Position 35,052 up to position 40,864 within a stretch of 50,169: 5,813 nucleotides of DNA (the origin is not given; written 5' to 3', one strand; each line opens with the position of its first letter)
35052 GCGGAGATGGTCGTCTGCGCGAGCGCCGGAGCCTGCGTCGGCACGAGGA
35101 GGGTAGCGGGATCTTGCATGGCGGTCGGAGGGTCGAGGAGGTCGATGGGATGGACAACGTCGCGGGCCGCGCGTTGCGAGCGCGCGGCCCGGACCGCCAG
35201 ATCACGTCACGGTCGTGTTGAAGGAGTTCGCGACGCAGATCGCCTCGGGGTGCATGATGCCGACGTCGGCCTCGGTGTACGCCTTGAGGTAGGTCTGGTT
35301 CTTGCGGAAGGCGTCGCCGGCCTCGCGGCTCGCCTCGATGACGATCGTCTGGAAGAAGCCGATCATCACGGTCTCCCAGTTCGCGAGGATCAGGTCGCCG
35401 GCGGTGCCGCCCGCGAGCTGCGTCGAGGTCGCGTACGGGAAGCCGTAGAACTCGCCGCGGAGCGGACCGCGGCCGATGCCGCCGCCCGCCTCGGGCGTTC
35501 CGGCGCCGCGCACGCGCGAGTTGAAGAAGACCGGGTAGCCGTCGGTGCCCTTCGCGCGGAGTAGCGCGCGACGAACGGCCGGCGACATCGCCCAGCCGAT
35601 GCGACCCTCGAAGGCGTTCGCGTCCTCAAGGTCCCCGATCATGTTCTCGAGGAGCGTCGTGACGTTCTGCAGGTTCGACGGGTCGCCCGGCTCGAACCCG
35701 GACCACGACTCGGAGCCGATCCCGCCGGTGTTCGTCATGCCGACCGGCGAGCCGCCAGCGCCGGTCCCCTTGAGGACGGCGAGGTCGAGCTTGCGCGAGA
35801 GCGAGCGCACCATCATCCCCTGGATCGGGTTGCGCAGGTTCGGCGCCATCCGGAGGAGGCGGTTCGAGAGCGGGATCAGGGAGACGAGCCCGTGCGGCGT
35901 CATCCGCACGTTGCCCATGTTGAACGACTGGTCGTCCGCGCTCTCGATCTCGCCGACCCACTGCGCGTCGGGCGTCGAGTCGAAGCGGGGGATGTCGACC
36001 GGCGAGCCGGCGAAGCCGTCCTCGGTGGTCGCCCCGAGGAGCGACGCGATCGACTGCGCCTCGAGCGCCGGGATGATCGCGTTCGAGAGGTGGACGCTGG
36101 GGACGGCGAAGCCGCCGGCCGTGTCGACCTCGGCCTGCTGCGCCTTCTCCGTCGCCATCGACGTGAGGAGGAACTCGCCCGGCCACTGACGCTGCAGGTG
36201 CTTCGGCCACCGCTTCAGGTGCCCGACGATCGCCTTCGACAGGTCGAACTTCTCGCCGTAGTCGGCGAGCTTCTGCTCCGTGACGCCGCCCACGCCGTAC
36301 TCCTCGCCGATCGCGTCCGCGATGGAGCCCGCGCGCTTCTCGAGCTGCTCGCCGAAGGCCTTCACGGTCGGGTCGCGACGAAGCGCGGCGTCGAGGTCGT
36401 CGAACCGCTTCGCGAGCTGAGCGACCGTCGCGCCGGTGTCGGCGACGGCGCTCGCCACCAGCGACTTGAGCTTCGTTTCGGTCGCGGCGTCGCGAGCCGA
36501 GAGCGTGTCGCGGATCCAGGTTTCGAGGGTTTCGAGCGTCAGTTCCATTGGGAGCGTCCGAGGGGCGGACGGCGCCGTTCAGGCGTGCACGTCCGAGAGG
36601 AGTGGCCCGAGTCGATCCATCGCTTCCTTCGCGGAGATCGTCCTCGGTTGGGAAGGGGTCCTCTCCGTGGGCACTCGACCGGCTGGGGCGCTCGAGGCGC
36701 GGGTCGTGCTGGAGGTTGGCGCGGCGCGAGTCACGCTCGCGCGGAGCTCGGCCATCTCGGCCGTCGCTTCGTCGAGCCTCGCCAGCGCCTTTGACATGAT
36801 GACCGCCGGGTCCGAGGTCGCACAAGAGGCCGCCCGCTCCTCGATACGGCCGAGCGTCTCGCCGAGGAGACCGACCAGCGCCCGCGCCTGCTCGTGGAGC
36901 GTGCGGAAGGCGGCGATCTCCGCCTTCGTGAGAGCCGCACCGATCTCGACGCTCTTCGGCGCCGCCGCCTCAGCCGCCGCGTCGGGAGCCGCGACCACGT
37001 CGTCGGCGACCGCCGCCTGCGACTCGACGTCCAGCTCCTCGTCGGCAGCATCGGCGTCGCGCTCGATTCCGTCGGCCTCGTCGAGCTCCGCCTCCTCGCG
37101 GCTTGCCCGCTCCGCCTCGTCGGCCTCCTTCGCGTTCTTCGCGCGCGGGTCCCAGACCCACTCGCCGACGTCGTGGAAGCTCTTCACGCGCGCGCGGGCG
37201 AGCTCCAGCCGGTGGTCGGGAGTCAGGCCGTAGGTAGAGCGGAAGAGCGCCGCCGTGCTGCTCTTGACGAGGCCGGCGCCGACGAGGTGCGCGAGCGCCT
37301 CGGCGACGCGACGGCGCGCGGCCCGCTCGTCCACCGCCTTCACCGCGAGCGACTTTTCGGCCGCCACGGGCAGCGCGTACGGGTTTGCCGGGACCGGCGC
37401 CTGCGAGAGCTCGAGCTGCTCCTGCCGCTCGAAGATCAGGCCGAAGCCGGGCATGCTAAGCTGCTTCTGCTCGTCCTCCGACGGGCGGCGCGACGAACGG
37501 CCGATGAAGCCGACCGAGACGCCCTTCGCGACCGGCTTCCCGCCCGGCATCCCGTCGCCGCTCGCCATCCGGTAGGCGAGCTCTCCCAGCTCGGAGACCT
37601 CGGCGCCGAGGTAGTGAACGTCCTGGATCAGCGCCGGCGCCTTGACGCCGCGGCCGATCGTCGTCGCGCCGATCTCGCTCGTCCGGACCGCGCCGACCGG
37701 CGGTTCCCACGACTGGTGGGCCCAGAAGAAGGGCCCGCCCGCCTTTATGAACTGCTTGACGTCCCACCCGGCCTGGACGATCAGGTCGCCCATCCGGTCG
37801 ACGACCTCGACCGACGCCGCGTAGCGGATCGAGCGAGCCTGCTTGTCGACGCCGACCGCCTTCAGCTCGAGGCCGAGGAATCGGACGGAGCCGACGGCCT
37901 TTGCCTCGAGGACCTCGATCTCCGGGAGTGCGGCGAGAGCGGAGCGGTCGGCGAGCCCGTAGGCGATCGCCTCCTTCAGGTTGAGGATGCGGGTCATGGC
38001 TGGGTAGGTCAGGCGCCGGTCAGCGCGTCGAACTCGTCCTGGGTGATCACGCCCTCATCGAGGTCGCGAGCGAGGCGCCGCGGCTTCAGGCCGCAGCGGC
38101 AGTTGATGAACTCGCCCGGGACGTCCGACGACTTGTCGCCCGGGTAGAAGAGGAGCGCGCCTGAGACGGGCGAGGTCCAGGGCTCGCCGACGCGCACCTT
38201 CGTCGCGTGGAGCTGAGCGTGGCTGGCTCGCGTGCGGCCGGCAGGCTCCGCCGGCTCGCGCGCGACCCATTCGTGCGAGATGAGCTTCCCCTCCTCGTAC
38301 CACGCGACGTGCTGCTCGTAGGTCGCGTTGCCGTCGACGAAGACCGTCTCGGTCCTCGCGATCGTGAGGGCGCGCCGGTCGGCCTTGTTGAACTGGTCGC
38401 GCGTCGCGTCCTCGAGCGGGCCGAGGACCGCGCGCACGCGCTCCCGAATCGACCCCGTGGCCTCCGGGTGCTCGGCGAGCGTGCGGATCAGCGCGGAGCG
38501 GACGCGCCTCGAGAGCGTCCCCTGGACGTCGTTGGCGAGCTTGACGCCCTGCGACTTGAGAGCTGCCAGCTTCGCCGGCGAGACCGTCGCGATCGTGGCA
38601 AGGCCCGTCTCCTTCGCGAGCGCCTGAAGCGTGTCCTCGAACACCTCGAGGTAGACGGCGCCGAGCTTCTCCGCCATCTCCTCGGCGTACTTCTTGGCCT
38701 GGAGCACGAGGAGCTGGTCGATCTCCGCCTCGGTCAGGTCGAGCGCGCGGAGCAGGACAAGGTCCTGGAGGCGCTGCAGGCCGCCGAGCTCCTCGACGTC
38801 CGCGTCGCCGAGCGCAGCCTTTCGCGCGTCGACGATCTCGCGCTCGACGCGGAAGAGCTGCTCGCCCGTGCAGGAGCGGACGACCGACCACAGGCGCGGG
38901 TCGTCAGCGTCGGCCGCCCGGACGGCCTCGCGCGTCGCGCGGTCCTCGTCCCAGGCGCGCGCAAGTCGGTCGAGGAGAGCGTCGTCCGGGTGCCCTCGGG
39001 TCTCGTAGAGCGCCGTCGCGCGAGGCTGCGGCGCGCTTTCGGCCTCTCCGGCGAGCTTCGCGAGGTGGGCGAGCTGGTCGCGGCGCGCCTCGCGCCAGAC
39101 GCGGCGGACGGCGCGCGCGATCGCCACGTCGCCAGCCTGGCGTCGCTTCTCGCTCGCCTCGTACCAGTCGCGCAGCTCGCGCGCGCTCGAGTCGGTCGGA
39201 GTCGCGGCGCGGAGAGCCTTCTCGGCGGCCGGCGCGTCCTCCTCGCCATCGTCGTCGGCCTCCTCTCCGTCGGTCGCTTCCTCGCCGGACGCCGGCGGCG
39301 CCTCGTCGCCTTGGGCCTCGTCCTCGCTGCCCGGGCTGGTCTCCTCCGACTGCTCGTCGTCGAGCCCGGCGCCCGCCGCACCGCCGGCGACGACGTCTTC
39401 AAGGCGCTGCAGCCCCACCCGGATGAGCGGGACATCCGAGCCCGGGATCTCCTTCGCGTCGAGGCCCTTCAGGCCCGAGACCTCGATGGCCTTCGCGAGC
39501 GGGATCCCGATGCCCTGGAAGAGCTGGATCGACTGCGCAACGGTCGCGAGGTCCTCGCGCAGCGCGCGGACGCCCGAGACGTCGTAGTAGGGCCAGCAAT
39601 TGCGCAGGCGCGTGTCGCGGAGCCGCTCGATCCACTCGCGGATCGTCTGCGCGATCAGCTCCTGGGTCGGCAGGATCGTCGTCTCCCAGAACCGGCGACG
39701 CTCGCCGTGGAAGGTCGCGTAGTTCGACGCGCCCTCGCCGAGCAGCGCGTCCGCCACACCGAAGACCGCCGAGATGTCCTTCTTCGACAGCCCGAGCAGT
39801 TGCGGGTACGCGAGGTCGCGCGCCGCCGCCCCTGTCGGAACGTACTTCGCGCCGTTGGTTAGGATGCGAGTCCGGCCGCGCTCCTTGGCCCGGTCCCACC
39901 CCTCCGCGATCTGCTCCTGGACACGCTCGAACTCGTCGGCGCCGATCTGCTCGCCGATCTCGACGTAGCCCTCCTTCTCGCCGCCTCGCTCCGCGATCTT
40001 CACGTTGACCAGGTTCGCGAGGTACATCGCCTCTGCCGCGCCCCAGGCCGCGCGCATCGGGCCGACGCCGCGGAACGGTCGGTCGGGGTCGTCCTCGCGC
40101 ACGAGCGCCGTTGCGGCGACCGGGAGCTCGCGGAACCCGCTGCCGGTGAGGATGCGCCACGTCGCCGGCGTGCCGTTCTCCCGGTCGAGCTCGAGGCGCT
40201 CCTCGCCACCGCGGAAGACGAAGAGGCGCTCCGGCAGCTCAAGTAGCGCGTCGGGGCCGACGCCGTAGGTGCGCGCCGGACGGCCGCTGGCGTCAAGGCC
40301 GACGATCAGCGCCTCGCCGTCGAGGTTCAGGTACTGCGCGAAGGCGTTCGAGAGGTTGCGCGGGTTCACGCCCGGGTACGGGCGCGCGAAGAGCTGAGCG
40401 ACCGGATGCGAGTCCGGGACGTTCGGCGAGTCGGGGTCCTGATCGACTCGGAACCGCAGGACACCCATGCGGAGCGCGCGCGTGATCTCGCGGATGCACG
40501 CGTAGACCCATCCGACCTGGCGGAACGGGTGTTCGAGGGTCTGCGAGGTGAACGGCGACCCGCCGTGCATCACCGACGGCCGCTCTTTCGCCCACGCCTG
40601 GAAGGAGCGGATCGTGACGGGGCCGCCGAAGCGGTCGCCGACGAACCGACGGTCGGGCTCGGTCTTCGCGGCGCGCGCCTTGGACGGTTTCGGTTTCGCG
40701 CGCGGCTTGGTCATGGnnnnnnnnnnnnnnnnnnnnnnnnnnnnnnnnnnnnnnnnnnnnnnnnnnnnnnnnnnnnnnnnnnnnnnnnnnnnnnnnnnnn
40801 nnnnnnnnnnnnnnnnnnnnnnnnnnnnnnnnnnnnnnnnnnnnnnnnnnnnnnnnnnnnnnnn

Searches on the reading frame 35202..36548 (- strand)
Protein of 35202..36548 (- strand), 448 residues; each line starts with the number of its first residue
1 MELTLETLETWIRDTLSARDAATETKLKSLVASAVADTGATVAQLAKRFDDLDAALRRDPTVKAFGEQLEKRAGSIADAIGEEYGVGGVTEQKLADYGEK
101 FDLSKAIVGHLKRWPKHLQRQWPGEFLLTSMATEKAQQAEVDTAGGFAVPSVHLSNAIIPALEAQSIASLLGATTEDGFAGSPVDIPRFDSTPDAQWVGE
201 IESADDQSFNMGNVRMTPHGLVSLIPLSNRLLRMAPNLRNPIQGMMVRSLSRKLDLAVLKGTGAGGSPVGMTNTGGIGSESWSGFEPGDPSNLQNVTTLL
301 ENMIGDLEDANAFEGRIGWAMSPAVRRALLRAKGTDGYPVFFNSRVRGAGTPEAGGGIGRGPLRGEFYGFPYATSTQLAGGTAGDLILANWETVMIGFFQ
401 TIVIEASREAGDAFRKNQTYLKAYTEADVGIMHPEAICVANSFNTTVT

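Call 12: search_protein_families(library=phrogs, proteins=[window:35202-36548:-], max_evalue=0.001)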
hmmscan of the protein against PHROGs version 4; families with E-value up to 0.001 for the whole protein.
window:35202-36548:- (448 aa): 2 families
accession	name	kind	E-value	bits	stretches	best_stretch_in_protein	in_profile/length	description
phrog_10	-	head and packaging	1.4e-37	131.1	1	21-440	274-633/752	major head protein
phrog_617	-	head and packaging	2.2e-30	107.1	1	135-443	337-624/626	major head protein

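Call 45: find_homologous_proteins(query=window:35202-36548:-, max_evalue=1e-10)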
Query window:35202-36548:- (448 aa): 3 proteins with E <= 1e-10 among 8000 candidates.
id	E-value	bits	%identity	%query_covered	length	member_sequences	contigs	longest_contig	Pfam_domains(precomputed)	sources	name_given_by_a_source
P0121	9.7e-296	998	100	100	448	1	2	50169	PF05065.20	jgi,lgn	jgi:HK97 family phage major capsid protein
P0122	7.7e-182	623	62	100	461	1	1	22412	PF05065.20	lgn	-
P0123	1.7e-97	345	44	96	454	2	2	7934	PF05065.20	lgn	-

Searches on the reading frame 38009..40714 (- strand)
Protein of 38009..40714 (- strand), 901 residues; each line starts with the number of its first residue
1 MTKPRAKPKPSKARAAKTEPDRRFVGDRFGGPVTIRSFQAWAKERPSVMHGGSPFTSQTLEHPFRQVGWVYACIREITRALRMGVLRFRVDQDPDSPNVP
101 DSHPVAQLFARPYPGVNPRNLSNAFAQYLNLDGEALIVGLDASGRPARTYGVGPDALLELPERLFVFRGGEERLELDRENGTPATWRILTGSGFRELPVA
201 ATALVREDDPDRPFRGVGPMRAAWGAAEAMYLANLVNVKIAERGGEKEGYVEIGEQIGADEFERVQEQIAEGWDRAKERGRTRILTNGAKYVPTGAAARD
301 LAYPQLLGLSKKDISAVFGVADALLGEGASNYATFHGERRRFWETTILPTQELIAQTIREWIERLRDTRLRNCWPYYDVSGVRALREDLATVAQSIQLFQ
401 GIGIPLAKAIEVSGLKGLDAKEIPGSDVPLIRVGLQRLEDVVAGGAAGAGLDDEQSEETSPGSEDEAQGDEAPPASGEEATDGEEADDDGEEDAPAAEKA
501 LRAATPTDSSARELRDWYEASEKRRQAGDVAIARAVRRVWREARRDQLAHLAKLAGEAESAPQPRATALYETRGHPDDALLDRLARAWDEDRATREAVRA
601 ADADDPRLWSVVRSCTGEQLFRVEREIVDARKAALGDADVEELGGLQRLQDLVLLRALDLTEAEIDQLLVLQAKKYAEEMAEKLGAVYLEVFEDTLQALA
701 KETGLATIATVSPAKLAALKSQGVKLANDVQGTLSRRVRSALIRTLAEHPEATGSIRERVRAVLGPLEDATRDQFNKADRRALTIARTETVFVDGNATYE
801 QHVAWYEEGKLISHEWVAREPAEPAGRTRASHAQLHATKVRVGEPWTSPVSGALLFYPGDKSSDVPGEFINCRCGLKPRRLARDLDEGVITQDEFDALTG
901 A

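Call 12: search_protein_families(library=phrogs, proteins=[window:38009-40714:-], max_evalue=0.001)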
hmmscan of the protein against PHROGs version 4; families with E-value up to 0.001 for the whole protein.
window:38009-40714:- (901 aa): 7 families
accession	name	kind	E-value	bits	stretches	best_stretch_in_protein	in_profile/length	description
phrog_2662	-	head and packaging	2.9e-46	159.4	1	57-878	57-707/717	portal protein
phrog_12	-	head and packaging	1.4e-21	78.2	1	53-561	78-559/646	portal protein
phrog_2468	-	head and packaging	3.4e-17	63.9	1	673-878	84-271/303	head morphogenesis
phrog_3517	-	head and packaging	1.1e-11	45.6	1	774-879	227-328/371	head morphogenesis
phrog_15127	-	head and packaging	1e-06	28.6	1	668-875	65-247/602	head protein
phrog_595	-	head and packaging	1.5e-05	25.6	1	772-878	211-296/513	head maturation protease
phrog_324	-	head and packaging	1.6e-05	25.1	1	765-878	221-316/624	head morphogenesis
